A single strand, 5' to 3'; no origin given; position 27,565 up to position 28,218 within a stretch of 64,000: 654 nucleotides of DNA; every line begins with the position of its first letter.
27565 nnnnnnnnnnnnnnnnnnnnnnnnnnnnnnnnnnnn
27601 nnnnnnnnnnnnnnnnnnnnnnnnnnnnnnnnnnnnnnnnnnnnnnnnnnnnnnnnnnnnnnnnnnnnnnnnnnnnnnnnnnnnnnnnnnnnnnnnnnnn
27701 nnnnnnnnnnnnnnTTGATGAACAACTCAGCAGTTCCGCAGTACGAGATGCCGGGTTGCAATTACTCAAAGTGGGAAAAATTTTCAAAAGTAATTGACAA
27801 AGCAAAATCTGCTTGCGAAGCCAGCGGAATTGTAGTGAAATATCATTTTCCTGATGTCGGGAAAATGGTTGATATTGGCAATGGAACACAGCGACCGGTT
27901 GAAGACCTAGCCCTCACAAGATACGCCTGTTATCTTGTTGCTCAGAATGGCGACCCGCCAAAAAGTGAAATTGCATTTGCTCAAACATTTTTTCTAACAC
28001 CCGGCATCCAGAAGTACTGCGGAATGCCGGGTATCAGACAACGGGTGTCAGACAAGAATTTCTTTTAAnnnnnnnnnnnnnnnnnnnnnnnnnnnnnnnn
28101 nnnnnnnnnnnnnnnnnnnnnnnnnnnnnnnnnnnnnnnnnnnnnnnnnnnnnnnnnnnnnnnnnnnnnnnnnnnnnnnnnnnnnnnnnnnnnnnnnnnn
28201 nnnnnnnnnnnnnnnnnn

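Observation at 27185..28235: Decayed tRNA-adjacent islet bounded by 30-bp direct repeats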

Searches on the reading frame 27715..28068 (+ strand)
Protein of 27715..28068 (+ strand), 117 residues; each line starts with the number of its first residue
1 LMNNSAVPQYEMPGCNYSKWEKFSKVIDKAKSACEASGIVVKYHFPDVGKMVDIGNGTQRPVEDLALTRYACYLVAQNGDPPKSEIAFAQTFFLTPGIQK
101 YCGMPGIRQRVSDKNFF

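Call 8: search_protein_families(library=pfam, proteins=[window:27715-28068:+], max_evalue=1)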
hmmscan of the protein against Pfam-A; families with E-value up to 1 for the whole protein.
window:27715-28068:+ (117 aa): 1 family
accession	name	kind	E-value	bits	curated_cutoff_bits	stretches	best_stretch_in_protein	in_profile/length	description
PF02498.22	Bro-N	-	2.6e-05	25.2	25.6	1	16-89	24-88/96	BRO family, N-terminal domain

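Call 9: search_protein_families(library=ncbifam, proteins=[window:27715-28068:+], max_evalue=1)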
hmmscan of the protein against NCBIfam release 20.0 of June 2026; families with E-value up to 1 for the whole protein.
window:27715-28068:+ (117 aa): 1 family
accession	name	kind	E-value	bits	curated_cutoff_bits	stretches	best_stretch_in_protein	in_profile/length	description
NF008573.0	PRK11525.1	equivalog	1.6e-35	122.9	242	1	16-93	37-114/288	DNA damage-inducible protein D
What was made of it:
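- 27763..27993 (+): Internal fragment of a dinD (BRO-N/DinD) gene: 77 codons, no stop codon or frameshift. NCBIfam in call 9.
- Checked: DinD fragment: NCBIfam NF008573 E=1.6e-35, profile positions 37-114 of 288 (call 9).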

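Call 12: search_protein_families(library=padloc, proteins=[window:27715-28068:+], max_evalue=1)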
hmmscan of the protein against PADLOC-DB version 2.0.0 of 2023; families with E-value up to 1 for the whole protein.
window:27715-28068:+ (117 aa): 4 families
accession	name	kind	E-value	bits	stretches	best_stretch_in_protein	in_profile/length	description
PDLC04919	PDC-S13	-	1.5e-36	124.1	1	16-94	37-115/281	-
PDLC03083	Specificity_I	-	4.4e-25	85.9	1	16-94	30-108/717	Type I specificity subunit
PDLC04871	PDC-S05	-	1.7e-17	61.5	1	16-94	38-116/468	-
PDLC04918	PDC-S13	-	4.2e-07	28.3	1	16-65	36-88/214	-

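Call 29: find_homologous_proteins(query=window:27715-28068:+, max_evalue=0.00001)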
Query window:27715-28068:+ (117 aa): 1713 proteins with E <= 0.00001 among 1780 candidates; the best 120 are listed.
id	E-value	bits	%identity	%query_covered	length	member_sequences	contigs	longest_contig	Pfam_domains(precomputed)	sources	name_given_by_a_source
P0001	9.7e-73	260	99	98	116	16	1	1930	-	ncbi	-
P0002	2.6e-36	142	83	66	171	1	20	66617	PF02498.23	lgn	-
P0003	6.6e-36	141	83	66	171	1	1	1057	PF02498.23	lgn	-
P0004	1.2e-34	137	77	66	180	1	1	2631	PF02498.23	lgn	-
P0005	8.2e-33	131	77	66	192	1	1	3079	PF02498.23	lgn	-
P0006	2.5e-32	129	73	66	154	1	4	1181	PF02498.23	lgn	-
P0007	1.3e-31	127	70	66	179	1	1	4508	PF02498.23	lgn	-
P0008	1.4e-31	127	73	66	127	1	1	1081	PF02498.23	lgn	-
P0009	4.3e-31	125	75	62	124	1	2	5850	PF02498.23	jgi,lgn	-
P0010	4.5e-31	125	70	66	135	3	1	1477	PF02498.23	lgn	-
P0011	7.8e-31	125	73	66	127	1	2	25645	PF02498.23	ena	-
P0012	1.9e-30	123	69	66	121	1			PF02498.23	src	-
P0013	3.0e-30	123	67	70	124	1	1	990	PF02498.23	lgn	-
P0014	3.3e-30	123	65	76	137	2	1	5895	PF02498.23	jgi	jgi:DNA-damage-inducible protein D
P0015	5.5e-30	122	71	66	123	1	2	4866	PF02498.23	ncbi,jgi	jgi:DNA-damage-inducible protein D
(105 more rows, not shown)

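Call 30: find_encoding_contigs(protein=P0002, flank=8000, max_places=4)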
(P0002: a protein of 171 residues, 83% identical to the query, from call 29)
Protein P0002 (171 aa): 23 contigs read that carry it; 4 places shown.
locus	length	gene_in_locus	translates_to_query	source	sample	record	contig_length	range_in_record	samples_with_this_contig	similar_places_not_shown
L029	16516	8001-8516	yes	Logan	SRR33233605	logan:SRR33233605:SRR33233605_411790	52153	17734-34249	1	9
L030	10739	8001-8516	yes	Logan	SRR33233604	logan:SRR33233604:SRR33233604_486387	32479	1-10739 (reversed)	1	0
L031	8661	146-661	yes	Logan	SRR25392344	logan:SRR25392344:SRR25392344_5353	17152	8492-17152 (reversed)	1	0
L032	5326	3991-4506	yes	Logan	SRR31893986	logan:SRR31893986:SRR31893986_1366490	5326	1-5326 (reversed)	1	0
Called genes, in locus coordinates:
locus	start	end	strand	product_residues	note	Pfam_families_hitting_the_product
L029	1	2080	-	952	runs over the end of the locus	PF13620:CarboxypepD_reg, PF13715:CarbopepD_reg_2, PF14686:fn3_3 (weak), PF07715:Plug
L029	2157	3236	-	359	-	PF01063:Aminotran_4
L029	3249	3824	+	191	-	-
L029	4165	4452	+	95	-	PF13560:HTH_31, PF12844:HTH_19, PF01381:HTH_3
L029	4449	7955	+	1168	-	PF13091:PLDc_2, PF09565:RE_NgoFVII (weak), PF00176:SNF2-rel_dom (weak), PF04851:ResIII, PF00176:SNF2-rel_dom (weak), PF00271:Helicase_C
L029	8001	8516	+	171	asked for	PF02498:Bro-N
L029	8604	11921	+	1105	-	PF20473:MmeI_Mtase, PF07669:Eco57I, PF02384:N6_Mtase, PF12950:TaqI_C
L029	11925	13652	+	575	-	PF00069:Pkinase, PF07714:PK_Tyr_Ser-Thr, PF13428:TPR_14 (faint), PF13181:TPR_8 (faint), PF12895:ANAPC3 (faint), PF13432:TPR_16 (faint), PF14559:TPR_19 (weak), PF00498:FHA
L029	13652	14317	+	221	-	PF00149:Metallophos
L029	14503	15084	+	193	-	PF01725:Ham1p_like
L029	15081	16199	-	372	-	PF00953:Glycos_transf_4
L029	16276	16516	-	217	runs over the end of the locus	PF12766:Pyridox_oxase_2, PF01243:PNPOx_N, PF10590:PNP_phzG_C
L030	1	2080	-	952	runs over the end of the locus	PF13620:CarboxypepD_reg, PF13715:CarbopepD_reg_2, PF14686:fn3_3 (weak), PF07715:Plug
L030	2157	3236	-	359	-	PF01063:Aminotran_4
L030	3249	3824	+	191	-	-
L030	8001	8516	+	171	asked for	PF02498:Bro-N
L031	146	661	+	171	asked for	PF02498:Bro-N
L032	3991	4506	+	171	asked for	PF02498:Bro-N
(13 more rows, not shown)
